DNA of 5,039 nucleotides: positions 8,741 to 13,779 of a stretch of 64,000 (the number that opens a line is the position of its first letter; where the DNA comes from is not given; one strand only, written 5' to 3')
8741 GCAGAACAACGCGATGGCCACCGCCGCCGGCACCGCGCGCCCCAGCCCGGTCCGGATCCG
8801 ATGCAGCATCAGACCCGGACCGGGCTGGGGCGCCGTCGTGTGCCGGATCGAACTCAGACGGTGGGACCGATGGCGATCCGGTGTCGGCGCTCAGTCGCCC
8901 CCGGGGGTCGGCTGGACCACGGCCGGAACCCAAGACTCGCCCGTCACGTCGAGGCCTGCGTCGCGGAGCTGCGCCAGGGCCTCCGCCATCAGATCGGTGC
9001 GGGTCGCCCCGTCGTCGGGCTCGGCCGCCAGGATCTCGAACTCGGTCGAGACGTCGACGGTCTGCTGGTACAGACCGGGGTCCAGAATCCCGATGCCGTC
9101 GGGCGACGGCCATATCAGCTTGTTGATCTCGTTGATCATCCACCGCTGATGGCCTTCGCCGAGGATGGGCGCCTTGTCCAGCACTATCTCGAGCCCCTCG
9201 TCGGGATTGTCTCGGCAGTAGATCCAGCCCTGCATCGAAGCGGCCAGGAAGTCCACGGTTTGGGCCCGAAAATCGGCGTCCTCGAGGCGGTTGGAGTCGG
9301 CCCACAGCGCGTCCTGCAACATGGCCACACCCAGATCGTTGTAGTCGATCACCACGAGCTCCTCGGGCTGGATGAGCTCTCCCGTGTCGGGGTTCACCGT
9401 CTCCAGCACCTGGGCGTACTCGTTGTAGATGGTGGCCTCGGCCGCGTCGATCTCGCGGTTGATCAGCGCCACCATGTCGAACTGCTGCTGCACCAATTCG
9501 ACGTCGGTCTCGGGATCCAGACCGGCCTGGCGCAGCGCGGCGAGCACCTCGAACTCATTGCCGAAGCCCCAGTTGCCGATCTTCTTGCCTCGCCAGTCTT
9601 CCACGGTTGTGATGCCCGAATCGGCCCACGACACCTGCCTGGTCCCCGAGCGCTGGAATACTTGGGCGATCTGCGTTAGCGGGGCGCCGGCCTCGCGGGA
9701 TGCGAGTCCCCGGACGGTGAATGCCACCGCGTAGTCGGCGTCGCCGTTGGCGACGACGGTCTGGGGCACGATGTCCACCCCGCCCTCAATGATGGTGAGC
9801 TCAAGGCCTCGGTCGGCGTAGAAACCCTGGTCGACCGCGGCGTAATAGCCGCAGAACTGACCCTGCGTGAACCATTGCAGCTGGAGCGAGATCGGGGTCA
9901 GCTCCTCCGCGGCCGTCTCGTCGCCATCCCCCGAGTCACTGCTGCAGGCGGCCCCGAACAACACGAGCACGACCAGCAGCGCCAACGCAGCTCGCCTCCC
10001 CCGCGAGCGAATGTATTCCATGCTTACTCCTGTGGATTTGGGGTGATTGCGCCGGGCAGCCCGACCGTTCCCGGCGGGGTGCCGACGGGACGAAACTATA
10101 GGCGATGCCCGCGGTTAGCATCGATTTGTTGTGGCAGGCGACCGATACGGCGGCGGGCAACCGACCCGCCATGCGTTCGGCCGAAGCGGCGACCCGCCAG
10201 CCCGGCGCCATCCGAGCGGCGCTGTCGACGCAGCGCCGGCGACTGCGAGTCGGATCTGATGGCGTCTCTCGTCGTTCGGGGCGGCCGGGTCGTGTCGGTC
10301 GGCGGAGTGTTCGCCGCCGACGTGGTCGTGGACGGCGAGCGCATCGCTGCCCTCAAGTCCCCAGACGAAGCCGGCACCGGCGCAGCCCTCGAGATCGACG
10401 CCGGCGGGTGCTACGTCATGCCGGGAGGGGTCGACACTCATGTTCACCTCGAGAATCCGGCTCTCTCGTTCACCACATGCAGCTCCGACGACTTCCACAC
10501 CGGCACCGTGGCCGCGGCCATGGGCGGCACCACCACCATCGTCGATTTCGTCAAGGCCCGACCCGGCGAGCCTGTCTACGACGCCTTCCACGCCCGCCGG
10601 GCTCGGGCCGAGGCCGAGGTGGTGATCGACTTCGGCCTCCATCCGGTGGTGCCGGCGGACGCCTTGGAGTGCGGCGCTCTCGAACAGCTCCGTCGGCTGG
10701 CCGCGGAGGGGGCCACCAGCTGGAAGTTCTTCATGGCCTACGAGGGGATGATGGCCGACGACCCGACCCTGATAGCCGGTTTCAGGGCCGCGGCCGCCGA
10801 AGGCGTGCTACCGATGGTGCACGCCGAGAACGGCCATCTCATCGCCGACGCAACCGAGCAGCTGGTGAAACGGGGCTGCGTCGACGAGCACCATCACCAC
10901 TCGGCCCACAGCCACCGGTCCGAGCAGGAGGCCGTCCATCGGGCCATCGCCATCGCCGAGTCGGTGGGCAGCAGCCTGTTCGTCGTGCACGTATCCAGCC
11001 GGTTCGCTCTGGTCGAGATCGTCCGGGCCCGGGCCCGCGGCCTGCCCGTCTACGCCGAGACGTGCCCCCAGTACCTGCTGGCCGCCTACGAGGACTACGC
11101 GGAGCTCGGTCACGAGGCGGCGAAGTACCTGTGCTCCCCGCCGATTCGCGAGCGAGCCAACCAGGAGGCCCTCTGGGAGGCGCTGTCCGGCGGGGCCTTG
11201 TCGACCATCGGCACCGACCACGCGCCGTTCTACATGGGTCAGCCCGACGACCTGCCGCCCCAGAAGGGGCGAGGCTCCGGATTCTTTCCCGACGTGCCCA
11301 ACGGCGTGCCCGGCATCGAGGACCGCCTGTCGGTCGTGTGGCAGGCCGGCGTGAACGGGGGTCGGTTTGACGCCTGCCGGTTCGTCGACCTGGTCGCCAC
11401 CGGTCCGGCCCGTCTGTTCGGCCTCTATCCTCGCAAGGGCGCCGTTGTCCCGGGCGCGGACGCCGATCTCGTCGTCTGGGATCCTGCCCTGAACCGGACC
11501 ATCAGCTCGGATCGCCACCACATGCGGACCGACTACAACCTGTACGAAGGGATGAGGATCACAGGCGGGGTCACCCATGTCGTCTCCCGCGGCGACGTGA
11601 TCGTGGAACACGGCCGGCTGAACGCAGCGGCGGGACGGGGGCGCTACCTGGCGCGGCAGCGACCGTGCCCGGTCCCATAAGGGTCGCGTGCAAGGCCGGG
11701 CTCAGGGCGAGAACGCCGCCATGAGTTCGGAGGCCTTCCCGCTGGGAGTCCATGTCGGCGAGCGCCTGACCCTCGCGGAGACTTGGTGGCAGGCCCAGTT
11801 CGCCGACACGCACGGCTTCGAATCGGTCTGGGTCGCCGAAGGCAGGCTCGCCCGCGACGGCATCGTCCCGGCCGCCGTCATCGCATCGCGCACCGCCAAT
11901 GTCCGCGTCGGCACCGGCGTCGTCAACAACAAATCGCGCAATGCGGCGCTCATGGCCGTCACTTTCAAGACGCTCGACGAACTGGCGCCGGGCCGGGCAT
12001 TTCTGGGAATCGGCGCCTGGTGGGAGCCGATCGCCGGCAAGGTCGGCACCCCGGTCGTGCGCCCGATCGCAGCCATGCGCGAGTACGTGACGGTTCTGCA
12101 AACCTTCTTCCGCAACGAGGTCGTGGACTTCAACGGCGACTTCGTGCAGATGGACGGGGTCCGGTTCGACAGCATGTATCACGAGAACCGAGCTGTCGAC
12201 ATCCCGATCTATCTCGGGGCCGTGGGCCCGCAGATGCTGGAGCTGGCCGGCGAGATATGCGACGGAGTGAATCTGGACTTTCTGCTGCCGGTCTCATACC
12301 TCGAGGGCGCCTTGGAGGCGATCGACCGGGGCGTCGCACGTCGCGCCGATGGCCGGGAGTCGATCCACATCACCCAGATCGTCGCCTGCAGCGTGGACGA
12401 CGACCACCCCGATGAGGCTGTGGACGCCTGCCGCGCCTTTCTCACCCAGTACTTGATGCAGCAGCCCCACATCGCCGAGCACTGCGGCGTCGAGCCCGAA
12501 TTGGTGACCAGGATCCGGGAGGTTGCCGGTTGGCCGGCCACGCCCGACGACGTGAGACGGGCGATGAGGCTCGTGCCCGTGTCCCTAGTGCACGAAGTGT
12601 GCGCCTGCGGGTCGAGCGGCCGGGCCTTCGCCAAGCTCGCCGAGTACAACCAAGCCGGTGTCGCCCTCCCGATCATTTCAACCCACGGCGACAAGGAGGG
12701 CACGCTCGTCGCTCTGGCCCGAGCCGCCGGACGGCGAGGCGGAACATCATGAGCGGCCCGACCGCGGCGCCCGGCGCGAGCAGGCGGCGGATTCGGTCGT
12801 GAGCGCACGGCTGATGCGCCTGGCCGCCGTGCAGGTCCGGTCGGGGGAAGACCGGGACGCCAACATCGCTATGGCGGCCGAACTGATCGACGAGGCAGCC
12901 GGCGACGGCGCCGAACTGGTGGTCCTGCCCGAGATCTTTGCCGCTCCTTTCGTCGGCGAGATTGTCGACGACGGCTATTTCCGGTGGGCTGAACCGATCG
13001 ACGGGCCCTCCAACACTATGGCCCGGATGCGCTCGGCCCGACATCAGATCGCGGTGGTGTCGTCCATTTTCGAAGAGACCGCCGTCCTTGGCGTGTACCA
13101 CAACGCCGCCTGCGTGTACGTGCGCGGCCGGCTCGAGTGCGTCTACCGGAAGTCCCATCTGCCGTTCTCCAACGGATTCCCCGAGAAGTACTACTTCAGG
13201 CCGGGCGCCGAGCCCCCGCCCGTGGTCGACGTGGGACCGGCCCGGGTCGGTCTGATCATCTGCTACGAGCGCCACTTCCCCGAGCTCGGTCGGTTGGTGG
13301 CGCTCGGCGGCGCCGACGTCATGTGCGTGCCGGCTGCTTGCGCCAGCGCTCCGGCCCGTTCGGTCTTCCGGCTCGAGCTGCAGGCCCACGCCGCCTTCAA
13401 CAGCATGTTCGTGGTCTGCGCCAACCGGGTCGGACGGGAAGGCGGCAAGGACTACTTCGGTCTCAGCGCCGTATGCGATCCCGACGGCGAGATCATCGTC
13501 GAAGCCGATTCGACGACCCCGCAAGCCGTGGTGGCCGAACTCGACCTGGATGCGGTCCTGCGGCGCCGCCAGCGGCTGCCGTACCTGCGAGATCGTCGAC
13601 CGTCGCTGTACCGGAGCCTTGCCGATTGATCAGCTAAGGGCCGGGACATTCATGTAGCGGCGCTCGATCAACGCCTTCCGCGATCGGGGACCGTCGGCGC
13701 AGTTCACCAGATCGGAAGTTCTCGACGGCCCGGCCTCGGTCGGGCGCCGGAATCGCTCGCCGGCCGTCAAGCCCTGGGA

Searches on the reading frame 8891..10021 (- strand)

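Call 69: search_protein_families(library=pfam, proteins=[window:8891-10021:-], max_evalue=0.00001)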
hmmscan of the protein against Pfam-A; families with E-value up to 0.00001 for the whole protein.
window:8891-10021:- (376 aa): 1 family
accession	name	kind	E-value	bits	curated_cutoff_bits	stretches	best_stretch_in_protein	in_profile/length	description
PF09084.16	NMT1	-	2.4e-37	129.4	20.5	1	55-275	3-215/216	NMT1/THI5 like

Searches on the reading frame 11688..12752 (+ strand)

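Call 69: search_protein_families(library=pfam, proteins=[window:11688-12752:+], max_evalue=0.00001)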
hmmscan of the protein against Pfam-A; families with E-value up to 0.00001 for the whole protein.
window:11688-12752:+ (354 aa): 1 family
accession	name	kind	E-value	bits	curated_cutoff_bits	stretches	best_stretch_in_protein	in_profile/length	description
PF00296.26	Bac_luciferase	-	1.2e-55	189.5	27.9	1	27-325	20-312/314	Luciferase-like monooxygenase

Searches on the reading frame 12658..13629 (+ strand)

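Call 69: search_protein_families(library=pfam, proteins=[window:12658-13629:+], max_evalue=0.00001)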
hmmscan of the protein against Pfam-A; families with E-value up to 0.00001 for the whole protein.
window:12658-13629:+ (323 aa): 1 family
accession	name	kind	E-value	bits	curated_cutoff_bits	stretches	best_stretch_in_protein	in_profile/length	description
PF00795.27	CN_hydrolase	-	3.9e-47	161.2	23.2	1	54-300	1-251/256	Carbon-nitrogen hydrolase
